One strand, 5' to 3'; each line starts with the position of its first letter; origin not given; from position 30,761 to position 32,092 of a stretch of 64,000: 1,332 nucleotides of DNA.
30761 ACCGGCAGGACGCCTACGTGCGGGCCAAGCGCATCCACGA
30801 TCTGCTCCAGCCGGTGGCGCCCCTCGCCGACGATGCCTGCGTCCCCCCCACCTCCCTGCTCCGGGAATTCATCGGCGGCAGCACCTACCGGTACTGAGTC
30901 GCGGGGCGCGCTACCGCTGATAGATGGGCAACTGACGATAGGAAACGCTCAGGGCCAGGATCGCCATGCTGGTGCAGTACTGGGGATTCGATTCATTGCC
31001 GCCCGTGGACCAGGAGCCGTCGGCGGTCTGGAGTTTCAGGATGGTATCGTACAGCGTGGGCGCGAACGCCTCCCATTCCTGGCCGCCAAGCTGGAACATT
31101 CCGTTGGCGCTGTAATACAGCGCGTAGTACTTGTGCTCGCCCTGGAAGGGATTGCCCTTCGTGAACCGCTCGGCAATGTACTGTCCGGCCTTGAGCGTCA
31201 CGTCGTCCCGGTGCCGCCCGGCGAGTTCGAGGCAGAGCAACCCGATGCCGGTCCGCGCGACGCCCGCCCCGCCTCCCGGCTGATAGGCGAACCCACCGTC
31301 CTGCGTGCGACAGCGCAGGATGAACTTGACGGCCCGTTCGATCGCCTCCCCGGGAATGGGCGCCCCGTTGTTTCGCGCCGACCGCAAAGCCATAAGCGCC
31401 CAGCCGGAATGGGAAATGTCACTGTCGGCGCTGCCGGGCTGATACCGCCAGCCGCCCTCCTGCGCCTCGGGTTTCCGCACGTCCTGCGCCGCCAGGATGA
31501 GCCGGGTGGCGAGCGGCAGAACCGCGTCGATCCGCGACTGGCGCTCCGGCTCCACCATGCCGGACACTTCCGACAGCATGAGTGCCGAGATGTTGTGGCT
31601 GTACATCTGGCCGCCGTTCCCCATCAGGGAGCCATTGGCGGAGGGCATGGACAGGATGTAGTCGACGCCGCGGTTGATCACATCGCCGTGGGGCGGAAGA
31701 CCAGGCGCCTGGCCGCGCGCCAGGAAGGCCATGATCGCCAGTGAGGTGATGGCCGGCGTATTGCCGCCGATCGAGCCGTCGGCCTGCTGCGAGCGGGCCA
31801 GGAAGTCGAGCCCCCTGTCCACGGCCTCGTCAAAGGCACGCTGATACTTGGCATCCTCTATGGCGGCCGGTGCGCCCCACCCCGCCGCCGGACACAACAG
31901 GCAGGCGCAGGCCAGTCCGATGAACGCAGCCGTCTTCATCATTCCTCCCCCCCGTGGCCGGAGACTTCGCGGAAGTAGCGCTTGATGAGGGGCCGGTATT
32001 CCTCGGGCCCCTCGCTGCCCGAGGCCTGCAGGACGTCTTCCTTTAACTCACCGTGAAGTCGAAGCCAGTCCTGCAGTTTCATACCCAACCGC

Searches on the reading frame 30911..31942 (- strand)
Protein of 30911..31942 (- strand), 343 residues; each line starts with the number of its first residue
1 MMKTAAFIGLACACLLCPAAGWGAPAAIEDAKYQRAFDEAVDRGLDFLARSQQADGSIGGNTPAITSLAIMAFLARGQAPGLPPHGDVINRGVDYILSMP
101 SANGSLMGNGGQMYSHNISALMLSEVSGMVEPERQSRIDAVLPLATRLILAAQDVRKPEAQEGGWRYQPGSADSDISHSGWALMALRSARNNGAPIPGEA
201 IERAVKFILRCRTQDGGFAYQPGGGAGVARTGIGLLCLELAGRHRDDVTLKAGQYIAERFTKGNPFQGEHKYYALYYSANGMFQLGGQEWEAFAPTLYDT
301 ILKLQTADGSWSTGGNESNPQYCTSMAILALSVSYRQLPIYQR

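Call 44: search_protein_families(library=pfam, proteins=[window:30911-31942:-], max_evalue=0.01)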
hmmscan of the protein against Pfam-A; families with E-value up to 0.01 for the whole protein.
window:30911-31942:- (343 aa): 3 families
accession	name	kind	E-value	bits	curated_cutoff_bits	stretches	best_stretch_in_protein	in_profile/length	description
PF00432.27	Prenyltrans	-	7e-10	39.2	26.5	1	201-268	150-218/304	Prenyltransferase alpha-alpha toroid domain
PF13243.12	SQHop_cyclase_C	-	7e-09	35.6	26.1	1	154-219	45-111/319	Squalene-hopene cyclase C-terminal domain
PF13249.12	SQHop_cyclase_N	-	2e-06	27.7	26.2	0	29-79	220-269/291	Squalene-hopene cyclase N-terminal domain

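Call 61: search_protein_families(library=ncbifam, proteins=[window:30911-31942:-], max_evalue=0.001)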
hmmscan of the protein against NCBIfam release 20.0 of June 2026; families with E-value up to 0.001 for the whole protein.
window:30911-31942:- (343 aa): 4 families
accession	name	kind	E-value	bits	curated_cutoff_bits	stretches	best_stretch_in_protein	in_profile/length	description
TIGR01787.1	squalene_cyclas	subfamily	1.8e-12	46.7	322.7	1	86-226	458-595/622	squalene/oxidosqualene cyclases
NF053823.1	SCO2321_fam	equivalog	4.7e-08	32.3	300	0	157-222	130-200/405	SCO2321 family membrane protein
TIGR01507.1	hopene_cyclase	equivalog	1.6e-07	30.1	431.1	1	86-220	473-602/640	squalene--hopene cyclase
TIGR03463.1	osq_cycl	subfamily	7.2e-06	24.6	851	0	158-219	354-420/634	2,3-oxidosqualene cyclase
